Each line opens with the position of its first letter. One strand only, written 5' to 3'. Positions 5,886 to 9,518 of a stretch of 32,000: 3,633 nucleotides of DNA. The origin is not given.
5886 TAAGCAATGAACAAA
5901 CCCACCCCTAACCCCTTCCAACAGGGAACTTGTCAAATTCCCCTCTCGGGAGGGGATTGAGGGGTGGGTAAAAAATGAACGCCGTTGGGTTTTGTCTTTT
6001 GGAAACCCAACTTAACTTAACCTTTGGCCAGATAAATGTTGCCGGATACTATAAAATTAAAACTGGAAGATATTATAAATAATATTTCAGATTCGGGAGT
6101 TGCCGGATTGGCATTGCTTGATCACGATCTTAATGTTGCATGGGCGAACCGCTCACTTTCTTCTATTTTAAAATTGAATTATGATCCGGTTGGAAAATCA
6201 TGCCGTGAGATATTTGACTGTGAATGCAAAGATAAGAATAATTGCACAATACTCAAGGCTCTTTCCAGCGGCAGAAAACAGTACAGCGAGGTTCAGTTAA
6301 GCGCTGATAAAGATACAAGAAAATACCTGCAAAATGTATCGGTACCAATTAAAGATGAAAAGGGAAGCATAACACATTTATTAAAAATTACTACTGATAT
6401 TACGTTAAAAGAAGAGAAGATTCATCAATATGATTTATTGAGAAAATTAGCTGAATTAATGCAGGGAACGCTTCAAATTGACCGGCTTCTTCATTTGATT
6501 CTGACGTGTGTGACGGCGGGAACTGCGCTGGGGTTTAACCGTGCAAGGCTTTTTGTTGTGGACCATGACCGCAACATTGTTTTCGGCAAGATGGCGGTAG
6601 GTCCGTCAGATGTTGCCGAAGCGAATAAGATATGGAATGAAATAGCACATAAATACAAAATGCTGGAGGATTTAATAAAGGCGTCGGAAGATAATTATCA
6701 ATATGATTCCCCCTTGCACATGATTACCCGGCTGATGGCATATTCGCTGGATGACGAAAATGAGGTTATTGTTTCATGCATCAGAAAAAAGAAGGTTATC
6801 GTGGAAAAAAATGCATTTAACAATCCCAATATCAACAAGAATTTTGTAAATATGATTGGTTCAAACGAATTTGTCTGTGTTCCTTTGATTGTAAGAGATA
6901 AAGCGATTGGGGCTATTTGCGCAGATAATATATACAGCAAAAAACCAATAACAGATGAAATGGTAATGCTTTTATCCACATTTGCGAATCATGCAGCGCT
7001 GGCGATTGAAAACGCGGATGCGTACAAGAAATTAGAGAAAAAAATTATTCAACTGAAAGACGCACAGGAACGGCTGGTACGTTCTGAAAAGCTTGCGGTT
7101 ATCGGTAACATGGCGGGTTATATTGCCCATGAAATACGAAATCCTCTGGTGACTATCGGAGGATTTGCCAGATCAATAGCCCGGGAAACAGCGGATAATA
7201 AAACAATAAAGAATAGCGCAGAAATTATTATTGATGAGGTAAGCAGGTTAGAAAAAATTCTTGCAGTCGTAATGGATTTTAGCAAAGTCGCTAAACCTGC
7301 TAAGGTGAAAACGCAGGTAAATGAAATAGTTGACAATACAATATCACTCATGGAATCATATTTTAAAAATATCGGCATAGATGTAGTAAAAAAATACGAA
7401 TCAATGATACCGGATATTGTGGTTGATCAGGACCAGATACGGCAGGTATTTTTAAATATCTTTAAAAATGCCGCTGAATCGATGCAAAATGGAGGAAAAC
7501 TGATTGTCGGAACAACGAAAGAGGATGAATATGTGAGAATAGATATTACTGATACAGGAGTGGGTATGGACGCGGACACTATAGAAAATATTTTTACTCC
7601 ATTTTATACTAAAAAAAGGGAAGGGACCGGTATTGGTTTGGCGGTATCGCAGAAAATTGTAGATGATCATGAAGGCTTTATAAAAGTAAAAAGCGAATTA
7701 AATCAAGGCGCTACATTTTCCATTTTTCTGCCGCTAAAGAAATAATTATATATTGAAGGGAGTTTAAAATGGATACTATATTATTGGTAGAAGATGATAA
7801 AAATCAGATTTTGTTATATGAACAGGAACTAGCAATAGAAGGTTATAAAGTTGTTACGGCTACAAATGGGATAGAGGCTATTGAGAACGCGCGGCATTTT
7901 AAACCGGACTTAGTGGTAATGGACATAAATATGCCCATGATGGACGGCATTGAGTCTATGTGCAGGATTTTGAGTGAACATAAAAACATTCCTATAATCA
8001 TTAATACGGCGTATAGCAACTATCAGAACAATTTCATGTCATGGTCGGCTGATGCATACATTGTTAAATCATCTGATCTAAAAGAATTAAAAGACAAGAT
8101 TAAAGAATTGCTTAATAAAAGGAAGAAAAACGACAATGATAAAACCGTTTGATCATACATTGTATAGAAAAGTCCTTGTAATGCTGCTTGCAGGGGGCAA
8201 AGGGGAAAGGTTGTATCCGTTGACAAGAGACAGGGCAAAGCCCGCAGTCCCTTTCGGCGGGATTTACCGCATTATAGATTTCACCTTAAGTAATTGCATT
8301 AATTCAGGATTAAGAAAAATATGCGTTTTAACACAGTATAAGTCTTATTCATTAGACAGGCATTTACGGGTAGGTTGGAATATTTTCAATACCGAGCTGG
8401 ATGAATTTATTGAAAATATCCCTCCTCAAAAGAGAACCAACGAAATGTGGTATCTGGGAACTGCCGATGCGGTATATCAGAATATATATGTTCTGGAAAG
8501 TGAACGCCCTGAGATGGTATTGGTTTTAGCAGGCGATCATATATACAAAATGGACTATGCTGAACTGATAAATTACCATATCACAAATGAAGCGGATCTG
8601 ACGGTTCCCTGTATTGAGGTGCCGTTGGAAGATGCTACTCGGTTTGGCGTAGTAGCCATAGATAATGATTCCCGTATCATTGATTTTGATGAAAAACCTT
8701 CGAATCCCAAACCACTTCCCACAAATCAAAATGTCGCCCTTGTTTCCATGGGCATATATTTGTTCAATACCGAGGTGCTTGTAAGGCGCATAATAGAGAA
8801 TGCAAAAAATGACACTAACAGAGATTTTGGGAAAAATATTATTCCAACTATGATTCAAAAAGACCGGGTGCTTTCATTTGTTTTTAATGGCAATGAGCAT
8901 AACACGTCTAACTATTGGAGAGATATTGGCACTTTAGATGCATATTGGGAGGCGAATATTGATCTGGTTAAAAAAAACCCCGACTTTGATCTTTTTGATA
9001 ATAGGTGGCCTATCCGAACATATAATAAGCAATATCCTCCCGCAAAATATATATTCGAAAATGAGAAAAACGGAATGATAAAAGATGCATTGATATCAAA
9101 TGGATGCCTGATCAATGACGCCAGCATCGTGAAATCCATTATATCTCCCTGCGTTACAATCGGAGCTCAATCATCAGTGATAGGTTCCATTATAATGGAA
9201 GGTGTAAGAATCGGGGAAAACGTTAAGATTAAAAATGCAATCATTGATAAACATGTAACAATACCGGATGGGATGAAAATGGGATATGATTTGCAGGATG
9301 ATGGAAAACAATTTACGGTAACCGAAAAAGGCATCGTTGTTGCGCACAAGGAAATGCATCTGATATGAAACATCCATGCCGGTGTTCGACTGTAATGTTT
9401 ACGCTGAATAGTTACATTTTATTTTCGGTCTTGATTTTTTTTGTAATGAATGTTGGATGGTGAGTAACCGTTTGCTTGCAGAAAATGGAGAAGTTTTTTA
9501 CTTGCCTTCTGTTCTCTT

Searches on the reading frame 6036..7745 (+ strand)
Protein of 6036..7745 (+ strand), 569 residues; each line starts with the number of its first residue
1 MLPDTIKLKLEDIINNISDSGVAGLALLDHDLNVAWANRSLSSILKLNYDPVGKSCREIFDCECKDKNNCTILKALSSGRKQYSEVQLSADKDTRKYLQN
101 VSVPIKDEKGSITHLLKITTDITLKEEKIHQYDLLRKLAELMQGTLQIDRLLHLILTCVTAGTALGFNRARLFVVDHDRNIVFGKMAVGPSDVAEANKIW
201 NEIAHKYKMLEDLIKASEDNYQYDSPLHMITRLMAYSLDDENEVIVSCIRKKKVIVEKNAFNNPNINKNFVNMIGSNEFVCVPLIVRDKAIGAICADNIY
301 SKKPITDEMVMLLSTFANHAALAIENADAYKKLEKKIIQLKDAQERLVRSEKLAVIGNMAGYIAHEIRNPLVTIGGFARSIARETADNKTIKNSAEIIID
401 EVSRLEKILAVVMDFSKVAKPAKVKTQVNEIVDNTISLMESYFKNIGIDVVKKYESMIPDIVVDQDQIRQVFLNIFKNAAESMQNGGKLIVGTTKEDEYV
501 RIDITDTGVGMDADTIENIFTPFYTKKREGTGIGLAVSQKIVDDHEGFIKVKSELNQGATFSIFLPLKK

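Call 16: search_protein_families(library=pfam, proteins=[window:6036-7745:+], max_evalue=0.001)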
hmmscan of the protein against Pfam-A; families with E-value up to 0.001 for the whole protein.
window:6036-7745:+ (569 aa): 8 families
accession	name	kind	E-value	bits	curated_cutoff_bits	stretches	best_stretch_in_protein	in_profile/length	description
PF02518.31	HATPase_c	-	1.3e-25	90.5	26.4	1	464-568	2-110/111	Histidine kinase-, DNA gyrase B-, and HSP90-like ATPase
PF00512.31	HisKA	-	9.5e-11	42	26.9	1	358-418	4-63/66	His Kinase A (phospho-acceptor) domain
PF01590.32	GAF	-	9.9e-09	36.3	22.4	1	242-324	54-133/133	GAF domain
PF08448.16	PAS_4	-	1.2e-08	35.5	23.1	1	19-124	2-107/110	PAS fold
PF13426.13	PAS_9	-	3.2e-08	34.2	27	1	24-123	3-102/103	PAS domain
PF13185.12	GAF_2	-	1.8e-07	31.9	28.6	1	241-325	54-136/136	GAF domain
PF13492.12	GAF_3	-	4.7e-06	27.5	27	1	276-326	80-129/129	GAF domain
PF13596.12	PAS_10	-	0.0003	21.8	22.1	0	15-123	2-106/106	PAS domain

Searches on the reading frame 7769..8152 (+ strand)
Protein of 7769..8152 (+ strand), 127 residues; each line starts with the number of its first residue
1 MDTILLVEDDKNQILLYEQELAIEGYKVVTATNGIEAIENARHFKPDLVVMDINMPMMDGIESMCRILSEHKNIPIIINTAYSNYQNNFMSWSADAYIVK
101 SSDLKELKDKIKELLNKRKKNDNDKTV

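Call 16: search_protein_families(library=pfam, proteins=[window:7769-8152:+], max_evalue=0.001)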
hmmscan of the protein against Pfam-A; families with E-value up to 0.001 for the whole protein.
window:7769-8152:+ (127 aa): 1 family
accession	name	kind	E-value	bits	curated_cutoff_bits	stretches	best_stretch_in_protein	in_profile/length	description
PF00072.30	Response_reg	-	1.9e-24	86.4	30.2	1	4-112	1-111/111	Response regulator receiver domain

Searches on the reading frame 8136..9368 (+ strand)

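Call 16: search_protein_families(library=pfam, proteins=[window:8136-9368:+], max_evalue=0.001)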
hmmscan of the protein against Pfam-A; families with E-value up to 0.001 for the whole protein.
window:8136-9368:+ (410 aa): 6 families
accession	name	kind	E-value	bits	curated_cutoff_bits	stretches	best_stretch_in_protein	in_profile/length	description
PF00483.29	NTP_transferase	-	1.2e-65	221.9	21.2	1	16-277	3-242/245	Nucleotidyl transferase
PF24894.1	Hexapep_GlmU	-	3.9e-32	110.9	23.3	1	301-402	1-103/104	GlmU-like, C-terminal hexapeptide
PF25084.1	LbH_EIF2B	-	2.5e-09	37.5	54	1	316-382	20-87/105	EIF2B subunit epsilon LbH domain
PF25247.1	LbH_GLGC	-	2.9e-08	34.2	27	1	357-407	74-128/135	GLGC left-handed parallel beta-helix domain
PF07959.18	Fucose_pyrophosphorylase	-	9.6e-05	21.9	34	0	327-381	283-340/418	Fucose pyrophosphorylase domain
PF12804.13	NTP_transf_3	-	0.00056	20.6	27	0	16-159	2-122/160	MobA-like NTP transferase domain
